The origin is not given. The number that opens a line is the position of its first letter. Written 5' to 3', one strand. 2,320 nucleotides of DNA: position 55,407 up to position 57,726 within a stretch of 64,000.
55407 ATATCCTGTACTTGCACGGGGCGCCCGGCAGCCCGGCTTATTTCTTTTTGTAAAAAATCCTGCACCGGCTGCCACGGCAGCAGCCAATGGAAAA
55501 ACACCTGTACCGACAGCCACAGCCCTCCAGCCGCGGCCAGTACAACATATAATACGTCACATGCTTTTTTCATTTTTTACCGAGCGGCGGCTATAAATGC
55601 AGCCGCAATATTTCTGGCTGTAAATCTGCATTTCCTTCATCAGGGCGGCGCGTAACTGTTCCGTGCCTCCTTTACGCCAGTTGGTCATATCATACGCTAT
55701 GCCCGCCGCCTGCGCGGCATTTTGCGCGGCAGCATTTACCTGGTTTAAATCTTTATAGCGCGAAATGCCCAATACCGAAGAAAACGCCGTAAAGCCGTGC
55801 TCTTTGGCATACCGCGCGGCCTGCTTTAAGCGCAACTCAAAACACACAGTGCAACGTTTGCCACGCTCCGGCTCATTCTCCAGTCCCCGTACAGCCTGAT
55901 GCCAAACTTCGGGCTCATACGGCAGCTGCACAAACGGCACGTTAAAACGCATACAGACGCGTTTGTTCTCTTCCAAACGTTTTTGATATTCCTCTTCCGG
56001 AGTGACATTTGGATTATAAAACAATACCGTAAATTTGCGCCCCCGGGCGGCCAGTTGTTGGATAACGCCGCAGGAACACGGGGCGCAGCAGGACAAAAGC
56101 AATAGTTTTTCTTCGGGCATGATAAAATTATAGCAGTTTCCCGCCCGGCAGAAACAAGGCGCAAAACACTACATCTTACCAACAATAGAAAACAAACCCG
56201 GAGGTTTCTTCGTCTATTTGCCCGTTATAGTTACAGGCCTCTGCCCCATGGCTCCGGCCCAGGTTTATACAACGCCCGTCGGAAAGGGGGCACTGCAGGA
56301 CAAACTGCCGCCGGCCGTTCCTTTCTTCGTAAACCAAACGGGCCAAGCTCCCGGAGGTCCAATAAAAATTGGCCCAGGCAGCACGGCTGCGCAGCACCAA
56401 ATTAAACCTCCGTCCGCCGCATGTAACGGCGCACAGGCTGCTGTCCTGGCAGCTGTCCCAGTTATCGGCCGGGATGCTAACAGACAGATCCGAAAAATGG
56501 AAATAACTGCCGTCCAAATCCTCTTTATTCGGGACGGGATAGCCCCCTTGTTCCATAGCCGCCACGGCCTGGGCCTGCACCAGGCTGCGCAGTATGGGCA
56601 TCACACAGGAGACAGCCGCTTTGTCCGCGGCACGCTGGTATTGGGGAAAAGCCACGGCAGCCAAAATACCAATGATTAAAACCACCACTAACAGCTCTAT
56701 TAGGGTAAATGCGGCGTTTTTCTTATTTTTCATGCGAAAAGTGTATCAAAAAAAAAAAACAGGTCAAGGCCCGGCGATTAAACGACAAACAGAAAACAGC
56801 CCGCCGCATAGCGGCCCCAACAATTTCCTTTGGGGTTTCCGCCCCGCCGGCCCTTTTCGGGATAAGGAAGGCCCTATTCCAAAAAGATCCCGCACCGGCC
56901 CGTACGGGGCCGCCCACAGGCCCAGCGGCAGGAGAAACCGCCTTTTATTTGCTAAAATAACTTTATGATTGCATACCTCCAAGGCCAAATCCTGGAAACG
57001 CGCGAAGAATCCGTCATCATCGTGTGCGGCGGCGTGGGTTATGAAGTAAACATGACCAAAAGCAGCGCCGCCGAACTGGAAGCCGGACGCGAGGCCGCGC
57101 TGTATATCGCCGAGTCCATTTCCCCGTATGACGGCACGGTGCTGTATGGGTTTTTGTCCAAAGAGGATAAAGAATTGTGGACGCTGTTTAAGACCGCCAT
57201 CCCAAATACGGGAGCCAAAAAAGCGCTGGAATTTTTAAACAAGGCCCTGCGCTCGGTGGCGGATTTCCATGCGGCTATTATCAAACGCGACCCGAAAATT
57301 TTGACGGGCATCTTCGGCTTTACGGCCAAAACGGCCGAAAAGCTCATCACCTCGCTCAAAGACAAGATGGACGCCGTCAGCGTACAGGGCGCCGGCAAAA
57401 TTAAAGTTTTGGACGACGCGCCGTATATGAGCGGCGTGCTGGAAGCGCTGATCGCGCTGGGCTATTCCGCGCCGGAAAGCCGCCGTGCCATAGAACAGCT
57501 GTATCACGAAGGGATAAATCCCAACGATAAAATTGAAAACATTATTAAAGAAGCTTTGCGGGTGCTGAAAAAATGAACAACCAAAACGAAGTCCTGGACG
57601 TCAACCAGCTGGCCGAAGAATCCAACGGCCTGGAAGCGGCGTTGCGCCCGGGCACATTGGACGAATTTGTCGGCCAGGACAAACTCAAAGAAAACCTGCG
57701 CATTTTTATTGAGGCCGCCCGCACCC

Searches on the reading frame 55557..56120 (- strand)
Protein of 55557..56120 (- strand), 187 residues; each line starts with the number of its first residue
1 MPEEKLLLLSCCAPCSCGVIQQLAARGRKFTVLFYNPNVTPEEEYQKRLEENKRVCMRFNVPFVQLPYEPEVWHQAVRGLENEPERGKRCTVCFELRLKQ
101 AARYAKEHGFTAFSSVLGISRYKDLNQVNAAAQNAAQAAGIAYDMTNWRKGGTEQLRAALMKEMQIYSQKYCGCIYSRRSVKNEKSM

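Call 29: find_encoding_contigs(protein=window:55557-56120:-, flank=1500, max_places=10)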
Protein window:55557-56120:- (187 aa): 2 contigs read that carry it; 2 places shown.
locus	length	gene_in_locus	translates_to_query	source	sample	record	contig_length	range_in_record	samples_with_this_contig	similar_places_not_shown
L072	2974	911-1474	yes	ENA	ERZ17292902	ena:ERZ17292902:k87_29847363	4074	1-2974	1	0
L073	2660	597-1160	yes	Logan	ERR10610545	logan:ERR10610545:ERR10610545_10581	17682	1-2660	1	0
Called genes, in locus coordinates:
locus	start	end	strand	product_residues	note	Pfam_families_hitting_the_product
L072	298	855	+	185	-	PF07963:N_methyl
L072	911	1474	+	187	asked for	PF02677:QueH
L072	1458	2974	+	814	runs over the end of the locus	PF05170:AsmA, PF05359:DUF748, PF13116:YhdP (weak)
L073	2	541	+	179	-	?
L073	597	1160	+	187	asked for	PF02677:QueH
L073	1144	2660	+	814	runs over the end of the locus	PF05170:AsmA, PF05359:DUF748, PF13116:YhdP (weak)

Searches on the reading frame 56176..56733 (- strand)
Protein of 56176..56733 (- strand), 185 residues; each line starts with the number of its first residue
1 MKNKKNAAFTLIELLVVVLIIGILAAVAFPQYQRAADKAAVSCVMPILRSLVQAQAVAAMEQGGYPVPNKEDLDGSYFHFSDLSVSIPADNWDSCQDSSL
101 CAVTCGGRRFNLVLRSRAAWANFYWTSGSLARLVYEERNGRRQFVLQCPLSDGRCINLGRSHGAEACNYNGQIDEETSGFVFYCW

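Call 14: search_protein_families(library=pfam, proteins=[window:56176-56733:-], max_evalue=0.01)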
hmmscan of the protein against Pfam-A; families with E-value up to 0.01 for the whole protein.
window:56176-56733:- (185 aa): 1 family
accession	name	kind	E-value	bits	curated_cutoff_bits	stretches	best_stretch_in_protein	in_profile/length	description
PF07963.17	N_methyl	-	1.6e-08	34.2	21.2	1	4-29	2-27/27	Prokaryotic N-terminal methylation motif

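Call 25: find_encoding_contigs(protein=window:56176-56733:-, flank=1500, max_places=10)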
Protein window:56176-56733:- (185 aa): 4 contigs read that carry it; 4 places shown.
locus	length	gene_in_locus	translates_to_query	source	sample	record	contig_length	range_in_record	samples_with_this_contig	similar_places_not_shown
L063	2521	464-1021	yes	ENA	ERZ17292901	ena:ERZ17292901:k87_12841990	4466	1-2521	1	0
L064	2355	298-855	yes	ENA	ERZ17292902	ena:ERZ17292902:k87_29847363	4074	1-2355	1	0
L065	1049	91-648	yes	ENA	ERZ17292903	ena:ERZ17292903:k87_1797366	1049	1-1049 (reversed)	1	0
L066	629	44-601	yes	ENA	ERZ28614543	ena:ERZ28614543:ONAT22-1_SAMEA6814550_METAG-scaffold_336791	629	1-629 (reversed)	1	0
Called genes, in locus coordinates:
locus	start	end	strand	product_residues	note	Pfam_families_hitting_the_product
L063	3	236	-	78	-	?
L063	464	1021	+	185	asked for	PF07963:N_methyl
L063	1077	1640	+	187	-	PF02677:QueH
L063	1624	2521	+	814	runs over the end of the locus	PF05170:AsmA, PF05359:DUF748, PF13116:YhdP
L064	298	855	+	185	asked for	PF07963:N_methyl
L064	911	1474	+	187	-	PF02677:QueH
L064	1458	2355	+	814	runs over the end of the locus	PF05170:AsmA, PF05359:DUF748, PF13116:YhdP (weak)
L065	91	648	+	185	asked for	PF07963:N_methyl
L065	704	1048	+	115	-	?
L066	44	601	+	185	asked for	PF07963:N_methyl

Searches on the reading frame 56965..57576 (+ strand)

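Call 58: search_protein_families(library=pfam, proteins=[window:56965-57576:+], max_evalue=0.001)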
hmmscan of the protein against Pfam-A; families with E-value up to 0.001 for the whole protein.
window:56965-57576:+ (203 aa): 3 families
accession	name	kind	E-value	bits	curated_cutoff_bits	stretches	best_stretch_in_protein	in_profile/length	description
PF01330.27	RuvA_N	-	5.1e-14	52.5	23.6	1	1-62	1-61/61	RuvA N terminal domain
PF07499.19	RuvA_C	-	4.4e-11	43.5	24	1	158-201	6-46/47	RuvA, C-terminal domain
PF14520.12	HHH_5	-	2.7e-06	28.2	27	1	79-133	7-57/57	Helix-hairpin-helix domain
